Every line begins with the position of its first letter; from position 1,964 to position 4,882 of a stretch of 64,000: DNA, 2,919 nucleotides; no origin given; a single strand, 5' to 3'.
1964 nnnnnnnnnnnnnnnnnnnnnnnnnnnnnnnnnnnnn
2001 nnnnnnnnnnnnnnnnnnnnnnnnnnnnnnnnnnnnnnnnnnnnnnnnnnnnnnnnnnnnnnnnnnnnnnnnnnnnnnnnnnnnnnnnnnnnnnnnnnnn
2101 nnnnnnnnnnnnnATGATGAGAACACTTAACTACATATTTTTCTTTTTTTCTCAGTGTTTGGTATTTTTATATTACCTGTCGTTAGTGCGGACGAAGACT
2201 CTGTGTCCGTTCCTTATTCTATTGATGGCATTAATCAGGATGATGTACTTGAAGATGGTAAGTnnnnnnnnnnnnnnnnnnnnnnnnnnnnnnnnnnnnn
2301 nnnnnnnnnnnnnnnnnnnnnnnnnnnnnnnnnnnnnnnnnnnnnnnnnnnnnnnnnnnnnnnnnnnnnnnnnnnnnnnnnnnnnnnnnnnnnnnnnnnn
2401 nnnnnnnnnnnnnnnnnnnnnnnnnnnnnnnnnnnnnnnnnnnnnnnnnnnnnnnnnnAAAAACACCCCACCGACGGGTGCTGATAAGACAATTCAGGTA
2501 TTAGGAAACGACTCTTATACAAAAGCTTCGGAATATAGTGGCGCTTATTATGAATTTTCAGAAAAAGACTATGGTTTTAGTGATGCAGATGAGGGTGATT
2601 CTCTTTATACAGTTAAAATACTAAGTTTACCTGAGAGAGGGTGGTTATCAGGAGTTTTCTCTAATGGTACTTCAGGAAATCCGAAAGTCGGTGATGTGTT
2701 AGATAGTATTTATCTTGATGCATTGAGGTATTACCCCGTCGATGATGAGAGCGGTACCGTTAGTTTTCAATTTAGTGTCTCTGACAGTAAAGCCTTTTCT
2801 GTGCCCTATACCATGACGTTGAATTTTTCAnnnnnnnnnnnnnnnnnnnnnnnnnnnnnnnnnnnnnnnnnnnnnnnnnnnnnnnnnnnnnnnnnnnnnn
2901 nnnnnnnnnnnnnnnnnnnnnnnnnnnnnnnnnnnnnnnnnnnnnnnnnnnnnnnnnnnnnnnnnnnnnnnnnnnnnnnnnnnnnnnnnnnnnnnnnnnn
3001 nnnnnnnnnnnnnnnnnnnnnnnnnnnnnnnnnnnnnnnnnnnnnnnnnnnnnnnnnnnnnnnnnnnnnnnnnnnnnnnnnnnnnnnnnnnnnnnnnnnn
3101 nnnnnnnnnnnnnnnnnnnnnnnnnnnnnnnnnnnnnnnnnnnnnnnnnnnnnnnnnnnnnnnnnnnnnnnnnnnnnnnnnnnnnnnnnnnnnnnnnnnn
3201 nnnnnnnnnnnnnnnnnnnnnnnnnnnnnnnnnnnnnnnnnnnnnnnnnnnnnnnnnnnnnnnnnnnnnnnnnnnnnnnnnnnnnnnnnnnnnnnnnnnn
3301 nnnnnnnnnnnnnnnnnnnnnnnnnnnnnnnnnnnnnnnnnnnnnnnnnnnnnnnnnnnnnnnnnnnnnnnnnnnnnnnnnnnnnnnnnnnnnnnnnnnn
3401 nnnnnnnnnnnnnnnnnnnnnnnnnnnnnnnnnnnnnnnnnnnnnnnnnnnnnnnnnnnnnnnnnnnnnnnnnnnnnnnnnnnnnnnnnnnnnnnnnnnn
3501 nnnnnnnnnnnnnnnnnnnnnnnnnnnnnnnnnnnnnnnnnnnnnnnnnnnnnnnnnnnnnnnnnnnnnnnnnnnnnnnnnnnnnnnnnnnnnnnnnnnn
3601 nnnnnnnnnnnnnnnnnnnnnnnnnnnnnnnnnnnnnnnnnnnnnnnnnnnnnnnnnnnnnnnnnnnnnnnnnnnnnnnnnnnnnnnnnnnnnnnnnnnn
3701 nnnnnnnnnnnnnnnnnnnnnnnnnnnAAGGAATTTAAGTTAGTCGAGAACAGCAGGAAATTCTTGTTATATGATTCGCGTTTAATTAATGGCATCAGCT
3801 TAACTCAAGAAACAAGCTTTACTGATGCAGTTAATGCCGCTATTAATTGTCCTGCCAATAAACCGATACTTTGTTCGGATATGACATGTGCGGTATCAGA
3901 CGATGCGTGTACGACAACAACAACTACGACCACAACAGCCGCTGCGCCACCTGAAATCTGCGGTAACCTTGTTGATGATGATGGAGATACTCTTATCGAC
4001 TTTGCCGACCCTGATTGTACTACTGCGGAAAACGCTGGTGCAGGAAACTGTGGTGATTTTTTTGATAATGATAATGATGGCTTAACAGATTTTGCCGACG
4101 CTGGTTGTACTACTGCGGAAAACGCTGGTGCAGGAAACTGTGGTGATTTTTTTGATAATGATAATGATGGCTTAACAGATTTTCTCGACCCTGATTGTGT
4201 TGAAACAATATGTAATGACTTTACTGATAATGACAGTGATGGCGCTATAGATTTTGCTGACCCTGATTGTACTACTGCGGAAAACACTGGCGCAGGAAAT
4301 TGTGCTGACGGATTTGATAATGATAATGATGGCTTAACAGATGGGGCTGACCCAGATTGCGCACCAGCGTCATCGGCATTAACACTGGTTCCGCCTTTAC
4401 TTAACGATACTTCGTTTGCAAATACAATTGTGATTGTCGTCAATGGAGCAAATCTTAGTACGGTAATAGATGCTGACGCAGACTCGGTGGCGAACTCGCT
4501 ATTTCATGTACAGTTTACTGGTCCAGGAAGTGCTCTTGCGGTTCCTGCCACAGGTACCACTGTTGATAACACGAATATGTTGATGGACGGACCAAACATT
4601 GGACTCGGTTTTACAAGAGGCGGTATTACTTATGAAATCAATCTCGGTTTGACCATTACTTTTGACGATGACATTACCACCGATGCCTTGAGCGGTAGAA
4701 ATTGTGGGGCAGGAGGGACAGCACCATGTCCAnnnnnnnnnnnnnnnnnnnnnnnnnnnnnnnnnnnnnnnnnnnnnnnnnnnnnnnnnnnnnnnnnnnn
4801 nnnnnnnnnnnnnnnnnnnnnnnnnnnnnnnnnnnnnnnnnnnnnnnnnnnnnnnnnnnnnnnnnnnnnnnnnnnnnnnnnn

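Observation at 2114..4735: Surface-protein gene with a fresh 414-bp tandem duplication, a poly-Thr linker, Ca-binding-like Cys-bracketed repeats, and homopolymer tracts at its 5' end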

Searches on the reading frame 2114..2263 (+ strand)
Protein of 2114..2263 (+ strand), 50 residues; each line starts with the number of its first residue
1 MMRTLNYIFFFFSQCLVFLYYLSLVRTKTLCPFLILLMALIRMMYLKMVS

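Call 58: find_encoding_contigs(protein=window:2114-2263:+, flank=3000, max_places=10)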
Protein window:2114-2263:+ (50 aa): no gene with exactly this product is on record in the collection.

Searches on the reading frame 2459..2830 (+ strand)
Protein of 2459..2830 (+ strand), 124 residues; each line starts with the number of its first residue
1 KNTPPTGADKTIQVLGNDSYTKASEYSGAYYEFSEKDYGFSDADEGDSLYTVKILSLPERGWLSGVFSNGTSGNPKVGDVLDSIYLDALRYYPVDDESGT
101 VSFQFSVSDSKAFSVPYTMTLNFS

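Call 46: search_protein_representatives(protein=window:2459-2830:+)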
Query: 124 residues. Proteins with E-value up to 0.001 (for the whole library): 1317; up to 1e-10: 445; up to 1e-30: 86. The best 150 are listed.
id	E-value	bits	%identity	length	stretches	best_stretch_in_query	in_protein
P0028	4.1e-175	588.7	37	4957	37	32-116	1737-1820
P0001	3.8e-152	514.6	100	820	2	1-124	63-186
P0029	3.0e-144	489.1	36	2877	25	25-111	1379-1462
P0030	3.3e-110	379.2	40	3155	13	29-116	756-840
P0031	4.1e-105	362.8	40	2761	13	2-123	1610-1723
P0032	7.2e-96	332.9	39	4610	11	29-119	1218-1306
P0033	4.9e-94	327.0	33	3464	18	27-122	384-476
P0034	1.0e-93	326.0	43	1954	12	4-123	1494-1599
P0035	1.2e-93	325.8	40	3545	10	31-122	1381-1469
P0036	6.6e-93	323.4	36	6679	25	28-123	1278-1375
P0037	9.4e-88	306.7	40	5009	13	28-122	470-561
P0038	7.4e-84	294.2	43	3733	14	2-122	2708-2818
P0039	2.4e-81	286.0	34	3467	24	38-112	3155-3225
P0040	3.3e-78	275.9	34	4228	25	30-115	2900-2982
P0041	1.5e-77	273.8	38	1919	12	28-122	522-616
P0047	8.3e-64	229.4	42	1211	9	29-123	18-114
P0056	8.1e-54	197.2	39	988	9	28-123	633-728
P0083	1.5e-39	151.1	38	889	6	26-120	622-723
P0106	2.1e-32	128.1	39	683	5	2-123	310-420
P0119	2.7e-29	118.0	42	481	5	28-122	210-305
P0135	5.3e-27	110.6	44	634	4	2-123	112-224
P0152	2.5e-24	102.0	40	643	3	28-123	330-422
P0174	1.1e-22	96.7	41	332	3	27-122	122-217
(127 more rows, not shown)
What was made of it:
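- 2465..2829 (+): Module copy 1 (M1), a divergent tandem-95 / bacterial cadherin-like domain. An exhaustive phmmer search finds 1317 representatives, with up to 37 copies per protein (call 46).
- On Tandem-95 / bacterial cadherin-like domain (NF012211, Big_9, Cadherin_3/4/5): phmmer finds 445 representatives at E<=1e-10 (call 46).
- Closest known: Tandem-95 repeat / bacterial cadherin-like domains of giant adhesins. Same: Many are multi-thousand-residue proteins with up to 37 copies (call 46).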

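Call 47: search_protein_families(library=pfam, max_evalue=0.001, proteins=[P0047, P0056, P0083, P0106, P0119, P0135, P0174, P0152])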
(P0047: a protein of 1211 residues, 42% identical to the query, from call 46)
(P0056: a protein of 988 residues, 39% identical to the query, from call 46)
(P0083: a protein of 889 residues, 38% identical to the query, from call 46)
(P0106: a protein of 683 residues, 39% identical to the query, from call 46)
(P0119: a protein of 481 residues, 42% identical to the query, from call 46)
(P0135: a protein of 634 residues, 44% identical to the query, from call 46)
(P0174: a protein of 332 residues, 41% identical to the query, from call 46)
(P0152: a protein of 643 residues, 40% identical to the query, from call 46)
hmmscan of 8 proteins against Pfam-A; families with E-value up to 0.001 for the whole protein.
P0047 (1211 aa): 12 families
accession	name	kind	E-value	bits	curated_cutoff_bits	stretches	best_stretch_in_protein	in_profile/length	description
PF17963.7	Big_9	-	2.8e-64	214.5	23.6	9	582-695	1-89/89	Bacterial Ig domain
PF17803.7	Cadherin_4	-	5.6e-58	193.8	25.1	9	1037-1094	2-60/71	Bacterial cadherin-like domain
PF17892.7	Cadherin_5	-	2.5e-43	146.3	26.5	0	581-681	1-87/98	Cadherin-like domain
PF24619.1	Ig_SibA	-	1.9e-35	122.2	27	0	190-218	97-125/135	SibA-like, immunoglobulin-like domain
PF21668.3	RPOC_hybrid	-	2.6e-22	79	27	0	46-76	44-75/102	DNA-directed RNA polymerase subunit beta', hybrid domain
PF16184.11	Cadherin_3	-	9.7e-21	74.2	25.5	1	1049-1149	1-104/106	Cadherin-like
PF05801.16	VP2_lagovir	-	1.9e-14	54.2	25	0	53-96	24-67/113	Lagovirus minor capsid protein VP2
PF09343.15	DUF2460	-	8.6e-10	38.8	30.4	0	630-676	128-176/205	Conserved hypothetical protein 2217 (DUF2460)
PF12563.13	Hemolysin_N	-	1.2e-09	38.3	22.5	0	635-666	102-133/192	Hemolytic toxin N terminal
PF13581.12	HATPase_c_2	-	3.7e-08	33.9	27.4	0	670-689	66-85/127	Histidine kinase-like ATPase domain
PF16381.10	Coatomer_g_Cpla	-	0.00052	20.6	31.2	0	633-653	67-87/115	Coatomer subunit gamma-1 C-terminal appendage platform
PF25548.1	DUF7926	-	0.00071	20.2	33.5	0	85-145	44-104/181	Domain of unknown function (DUF7926)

P0056 (988 aa): 9 families
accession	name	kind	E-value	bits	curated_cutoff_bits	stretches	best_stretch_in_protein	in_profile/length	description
PF17803.7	Cadherin_4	-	4.9e-77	254.9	25.1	8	43-106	2-65/71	Bacterial cadherin-like domain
PF17963.7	Big_9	-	1.4e-66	221.8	23.6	8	505-612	1-88/89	Bacterial Ig domain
PF16184.11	Cadherin_3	-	5.2e-60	200.4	25.5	6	176-269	9-100/106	Cadherin-like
PF17892.7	Cadherin_5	-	7.5e-51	170.4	26.5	7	51-161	1-96/98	Cadherin-like domain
PF24619.1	Ig_SibA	-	1.2e-37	129.3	27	1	195-276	47-135/135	SibA-like, immunoglobulin-like domain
PF13944.12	Calycin_like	-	3.3e-28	98.9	30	0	609-729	8-109/124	Calycin-like beta-barrel domain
PF02751.19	TFIIA_gamma_C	-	3.6e-10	40.3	27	0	633-661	11-40/43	Transcription initiation factor IIA, gamma subunit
PF23592.1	Cadherin_CELSR2_9th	-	5.7e-07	30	36.8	0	111-152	51-92/100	CELSR2-like, ninth cadherin domain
PF09343.15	DUF2460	-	2e-06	27.8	30.4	0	49-146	84-176/205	Conserved hypothetical protein 2217 (DUF2460)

P0083 (889 aa): 6 families
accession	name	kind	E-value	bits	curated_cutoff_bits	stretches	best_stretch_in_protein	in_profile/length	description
PF17803.7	Cadherin_4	-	9.4e-51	170.7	25.1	5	486-553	2-69/71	Bacterial cadherin-like domain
PF17963.7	Big_9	-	1.4e-47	160.9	23.6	6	495-603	1-88/89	Bacterial Ig domain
PF17892.7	Cadherin_5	-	6.2e-30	103.4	26.5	1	494-606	1-98/98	Cadherin-like domain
PF16184.11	Cadherin_3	-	6.9e-29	100.4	25.5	1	617-724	7-104/106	Cadherin-like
PF24619.1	Ig_SibA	-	6.3e-21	75.2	27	0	168-254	44-135/135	SibA-like, immunoglobulin-like domain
PF13944.12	Calycin_like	-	1.2e-08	35.8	30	0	486-523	8-46/124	Calycin-like beta-barrel domain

P0106 (683 aa): 9 families
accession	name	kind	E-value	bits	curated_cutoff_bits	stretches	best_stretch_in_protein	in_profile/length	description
PF17803.7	Cadherin_4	-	2e-59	198.4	25.1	6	416-478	3-66/71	Bacterial cadherin-like domain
PF17963.7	Big_9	-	9.5e-45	151.8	23.6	5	424-524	1-82/89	Bacterial Ig domain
PF17892.7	Cadherin_5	-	1.3e-37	127.9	26.5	5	83-191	2-96/98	Cadherin-like domain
PF16184.11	Cadherin_3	-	3.2e-36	124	25.5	5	206-298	9-99/106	Cadherin-like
PF24619.1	Ig_SibA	-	8.8e-21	74.7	27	0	464-533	58-135/135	SibA-like, immunoglobulin-like domain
PF13944.12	Calycin_like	-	8.8e-12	45.8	30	0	528-649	8-109/124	Calycin-like beta-barrel domain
PF09343.15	DUF2460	-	1.4e-06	28.4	30.4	0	535-629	85-175/205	Conserved hypothetical protein 2217 (DUF2460)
PF02751.19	TFIIA_gamma_C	-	1.8e-05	25.2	27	0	325-353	11-40/43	Transcription initiation factor IIA, gamma subunit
PF23592.1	Cadherin_CELSR2_9th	-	5.9e-05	23.6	36.8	0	369-410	51-92/100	CELSR2-like, ninth cadherin domain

P0119 (481 aa): 9 families
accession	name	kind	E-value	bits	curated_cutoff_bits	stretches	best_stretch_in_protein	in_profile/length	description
PF17963.7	Big_9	-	2.8e-33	115.1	23.6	4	195-305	1-89/89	Bacterial Ig domain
PF17803.7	Cadherin_4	-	6.3e-31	107.1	25.1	4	185-252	1-68/71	Bacterial cadherin-like domain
PF17892.7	Cadherin_5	-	2.5e-30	104.6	26.5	4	309-419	1-97/98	Cadherin-like domain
PF16184.11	Cadherin_3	-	4e-26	91.5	25.5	3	331-418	20-105/106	Cadherin-like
PF24619.1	Ig_SibA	-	3.1e-21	76.2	27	2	224-305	45-134/135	SibA-like, immunoglobulin-like domain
PF23592.1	Cadherin_CELSR2_9th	-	4.9e-08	33.4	36.8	0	375-416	57-98/100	CELSR2-like, ninth cadherin domain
PF17228.7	SGP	-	0.00011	23.4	26.7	0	390-408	21-39/93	Sulphur globule protein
PF10902.13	WYL_2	-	0.00048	20.8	26.7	0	395-423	11-39/74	WYL_2, Sm-like SH3 beta-barrel fold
PF13944.12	Calycin_like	-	0.0006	20.5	30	0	75-194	10-109/124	Calycin-like beta-barrel domain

P0135 (634 aa): 11 families
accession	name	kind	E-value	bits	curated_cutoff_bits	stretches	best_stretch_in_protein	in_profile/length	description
PF17963.7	Big_9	-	4.1e-26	92.1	23.6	3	228-333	1-84/89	Bacterial Ig domain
PF17803.7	Cadherin_4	-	2.8e-25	89.1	25.1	4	219-284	2-65/71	Bacterial cadherin-like domain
PF17892.7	Cadherin_5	-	1.2e-24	86.4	26.5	3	227-338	1-95/98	Cadherin-like domain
PF16184.11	Cadherin_3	-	1.4e-22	80.1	25.5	3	121-215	8-98/106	Cadherin-like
PF24619.1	Ig_SibA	-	1.6e-11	44.7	27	0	256-340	44-135/135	SibA-like, immunoglobulin-like domain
PF16709.11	SCAB-Ig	-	6.5e-09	36.2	27.6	0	34-87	14-69/98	Ig domain of plant-specific actin-binding protein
PF13944.12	Calycin_like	-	1.5e-08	35.4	30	0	335-459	8-109/124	Calycin-like beta-barrel domain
PF23592.1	Cadherin_CELSR2_9th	-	7.3e-06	26.5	36.8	0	290-333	52-95/100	CELSR2-like, ninth cadherin domain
PF24547.1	DUF7601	-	3.5e-05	24.8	27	0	71-133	9-69/116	Domain of unknown function (DUF7601)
PF23197.1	IG_AIR9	-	5.6e-05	23.3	27.5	0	45-85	30-69/87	AIR9 A9 domain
PF05899.18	Cupin_3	-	0.00024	21.2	23.5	0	403-426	38-60/74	EutQ-like cupin domain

P0174 (332 aa): 6 families
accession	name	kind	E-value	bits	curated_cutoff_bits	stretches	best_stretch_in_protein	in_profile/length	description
PF16184.11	Cadherin_3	-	8.4e-16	58.3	25.5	1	117-216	8-104/106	Cadherin-like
PF24619.1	Ig_SibA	-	2.9e-13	50.4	27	1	137-218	47-135/135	SibA-like, immunoglobulin-like domain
PF17963.7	Big_9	-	4.3e-12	47.2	23.6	1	108-211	1-84/89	Bacterial Ig domain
PF17892.7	Cadherin_5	-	4.3e-10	39.7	26.5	0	107-217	1-96/98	Cadherin-like domain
PF17803.7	Cadherin_4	-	4.1e-09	37.2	25.1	1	96-162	2-65/71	Bacterial cadherin-like domain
PF13944.12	Calycin_like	-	0.00017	22.3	30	0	211-279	4-72/124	Calycin-like beta-barrel domain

P0152 (643 aa): 7 families
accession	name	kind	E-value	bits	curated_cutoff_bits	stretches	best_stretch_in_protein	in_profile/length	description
PF17803.7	Cadherin_4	-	2.5e-39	134.1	25.1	4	528-592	2-66/71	Bacterial cadherin-like domain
PF17963.7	Big_9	-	7.4e-37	126.6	23.6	4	204-310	1-89/89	Bacterial Ig domain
PF17892.7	Cadherin_5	-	4.5e-24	84.6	26.5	4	536-642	1-95/98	Cadherin-like domain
PF00028.23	Cadherin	-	2.3e-15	57.2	28.8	1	113-200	2-92/93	Cadherin domain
PF16184.11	Cadherin_3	-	1.2e-14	54.6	25.5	2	320-420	4-104/106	Cadherin-like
PF24619.1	Ig_SibA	-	9.1e-09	35.8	27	0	562-641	41-132/135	SibA-like, immunoglobulin-like domain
PF23592.1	Cadherin_CELSR2_9th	-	5.7e-07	30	36.8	1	125-196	26-96/100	CELSR2-like, ninth cadherin domain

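Call 48: search_protein_families(library=ncbifam, max_evalue=0.001, proteins=[P0047, P0056, P0083, P0106, P0119, P0135, P0174, P0152])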
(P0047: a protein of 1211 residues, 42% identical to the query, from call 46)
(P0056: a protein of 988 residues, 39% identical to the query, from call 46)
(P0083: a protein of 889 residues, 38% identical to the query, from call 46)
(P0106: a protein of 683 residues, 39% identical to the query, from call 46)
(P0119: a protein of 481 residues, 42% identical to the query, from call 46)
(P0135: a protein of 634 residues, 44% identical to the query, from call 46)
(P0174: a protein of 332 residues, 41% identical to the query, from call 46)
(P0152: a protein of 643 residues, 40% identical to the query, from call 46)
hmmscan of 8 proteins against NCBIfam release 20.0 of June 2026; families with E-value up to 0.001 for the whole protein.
P0047 (1211 aa): 5 families
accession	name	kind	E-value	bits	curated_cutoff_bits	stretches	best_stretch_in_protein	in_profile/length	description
NF012211.1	tand_rpt_95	domain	6.4e-60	199.2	90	9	990-1055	38-97/98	tandem-95 repeat protein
NF004547.1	PRK05889.1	equivalog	9.3e-16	57.8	75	0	31-70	23-64/71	biotin/lipoyl-binding carrier protein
TIGR00843.1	benE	subfamily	3.1e-12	46.1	203.4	0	598-662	210-275/395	benzoate/H(+) symporter BenE family transporter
TIGR02892.1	spore_yabP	equivalog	1e-11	44.7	75.4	0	631-658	40-67/85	sporulation protein YabP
NF005833.0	PRK07737.1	equivalog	8.6e-11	41.6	444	0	111-156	177-222/501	flagellar hook-associated protein 2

P0056 (988 aa): 4 families
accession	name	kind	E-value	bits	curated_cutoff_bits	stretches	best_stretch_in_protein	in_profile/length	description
NF012211.1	tand_rpt_95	domain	1.3e-64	214.3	90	9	8-61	47-97/98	tandem-95 repeat protein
NF053526.1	Myco_lipo_LppK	equivalog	2.5e-09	37.3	125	0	67-98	102-136/167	lipoprotein LppK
TIGR01965.1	VCBS_repeat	domain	2.6e-05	24.3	15.5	0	592-633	59-97/99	VCBS domain-containing protein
NF038111.1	rhom_dep_M36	equivalog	0.00035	18.1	1700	0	231-285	1232-1286/1315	rhombosortase-dependent M36 family metallopeptidase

P0083 (889 aa): 2 families
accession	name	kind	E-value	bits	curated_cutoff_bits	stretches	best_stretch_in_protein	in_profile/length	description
NF012211.1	tand_rpt_95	domain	5.4e-46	154.5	90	5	561-618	42-97/98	tandem-95 repeat protein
NF040485.1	ZirU_fam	subfamily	0.00028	21.1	100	1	27-114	125-210/210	ZirU family protein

P0106 (683 aa): 3 families
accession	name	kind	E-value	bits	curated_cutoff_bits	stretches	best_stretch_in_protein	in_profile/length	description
NF012211.1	tand_rpt_95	domain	9e-41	137.8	90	5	95-205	2-97/98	tandem-95 repeat protein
NF007642.0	PRK10309.1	equivalog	4.2e-06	26.2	550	0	557-616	146-205/347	galactitol-1-phosphate 5-dehydrogenase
TIGR01965.1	VCBS_repeat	domain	0.001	19.2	15.5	0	447-552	2-97/99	VCBS domain-containing protein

P0119 (481 aa): 5 families
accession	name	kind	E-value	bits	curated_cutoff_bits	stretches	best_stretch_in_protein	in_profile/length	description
NF012211.1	tand_rpt_95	domain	8.9e-40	134.6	90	4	34-87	44-95/98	tandem-95 repeat protein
TIGR04134.1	lipo_with_rSAM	hypoth_equivalog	6e-09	36.1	39.8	0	165-258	34-126/150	radical SAM-associated putative lipoprotein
NF053526.1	Myco_lipo_LppK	equivalog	7e-09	35.9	125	0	97-123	107-133/167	lipoprotein LppK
NF038112.1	myxo_dep_M36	subfamily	4.4e-08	30.7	1500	2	55-332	1261-1496/1604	myxosortase-dependent M36 family metallopeptidase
NF005028.0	PRK06437.1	equivalog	0.00082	19.5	85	0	191-211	38-58/67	hypothetical protein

P0135 (634 aa): 3 families
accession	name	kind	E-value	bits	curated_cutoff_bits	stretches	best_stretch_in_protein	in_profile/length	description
NF012211.1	tand_rpt_95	domain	1.5e-28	98.6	90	3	172-237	37-97/98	tandem-95 repeat protein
NF040485.1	ZirU_fam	subfamily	1.4e-14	54.7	100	2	365-538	40-210/210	ZirU family protein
NF053526.1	Myco_lipo_LppK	equivalog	3e-06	27.3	125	0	118-155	93-133/167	lipoprotein LppK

P0174 (332 aa): 1 family
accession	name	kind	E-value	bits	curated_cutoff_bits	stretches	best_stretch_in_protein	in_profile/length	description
NF012211.1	tand_rpt_95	domain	4e-09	36.3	90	1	172-233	42-97/98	tandem-95 repeat protein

P0152 (643 aa): 2 families
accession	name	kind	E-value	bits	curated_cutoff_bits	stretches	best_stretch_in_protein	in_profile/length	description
NF012211.1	tand_rpt_95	domain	3.1e-31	107.2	90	3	488-546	42-97/98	tandem-95 repeat protein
TIGR01965.1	VCBS_repeat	domain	1.1e-05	25.4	15.5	0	276-331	46-98/99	VCBS domain-containing protein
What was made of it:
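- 2465..2829 (+): Those hits are Big_9 / Cadherin_3-5 / NF012211 at the matched positions (calls 47, 48).
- On Tandem-95 / bacterial cadherin-like domain (NF012211, Big_9, Cadherin_3/4/5): In P0174, for example, the module matches residues 122-217 and Cadherin_3 matches 117-216 (calls 47, 48).
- Closest known: Tandem-95 repeat / bacterial cadherin-like domains of giant adhesins. Same: All eight that I scanned, a convenience pick of the shorter hits, are Big_9 / Cadherin_4 / Cadherin_5 / Cadherin_3 and NF012211 at the matched positions (calls 47, 48).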

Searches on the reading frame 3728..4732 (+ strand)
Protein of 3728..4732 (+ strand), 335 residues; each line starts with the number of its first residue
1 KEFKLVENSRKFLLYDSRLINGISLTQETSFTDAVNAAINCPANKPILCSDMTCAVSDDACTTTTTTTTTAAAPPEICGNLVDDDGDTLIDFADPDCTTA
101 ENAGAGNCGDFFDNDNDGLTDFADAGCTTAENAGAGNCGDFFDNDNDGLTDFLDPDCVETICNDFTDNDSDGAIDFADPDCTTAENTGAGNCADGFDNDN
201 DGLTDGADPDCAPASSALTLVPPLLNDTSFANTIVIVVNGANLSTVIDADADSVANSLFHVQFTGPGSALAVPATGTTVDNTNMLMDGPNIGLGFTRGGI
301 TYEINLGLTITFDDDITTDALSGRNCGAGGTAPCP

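Call 60: predict_structure(alignment_id=A2)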
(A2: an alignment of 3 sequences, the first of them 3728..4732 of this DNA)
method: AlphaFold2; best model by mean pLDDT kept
length: 335 residues; sequences in the alignment: 3
mean_pLDDT: 34.0   pTM: 0.16
mean pLDDT of the five models: 34.0, 32.1, 30.4, 30.4, 28.1
residues with pLDDT >= 90: 0; 70-90: 14; 50-70: 12; < 50: 309
segments of 3 or more residues with pLDDT < 50: 1-38, 64-200, 202-335
pLDDT, mean of each block of 10 residues (from residue 1): 28 30 29 43 74 76 43 24 29 31 31 30 25 33 39 36 36 39 33 41 41 30 27 28 25 27 28 25 25 33 32 26 28 31
secondary structure, 60 per line:
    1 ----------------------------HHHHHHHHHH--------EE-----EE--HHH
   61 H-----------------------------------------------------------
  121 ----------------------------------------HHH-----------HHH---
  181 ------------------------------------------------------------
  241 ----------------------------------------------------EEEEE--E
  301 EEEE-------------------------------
elements in order: H29-38 H58-61 E293-297 E300-304
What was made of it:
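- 4361..4732 (+): Conserved C-terminal domain of about 125 aa ending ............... Function unknown; possibly an anchor or recognition domain. The AF2 model failed (pLDDT 34, call 60).
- On Teneurin C-rich / TSP type 3 calcium loops: The AF2 model of this region failed (pLDDT 34, call 60).
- The structure prediction of the C-terminal third failed (pLDDT 34, call 60).
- Tried and rejected: AlphaFold2 of the C-terminal 335 aa with a 3-sequence alignment gave pLDDT 34, so no fold search was run on it (call 60).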
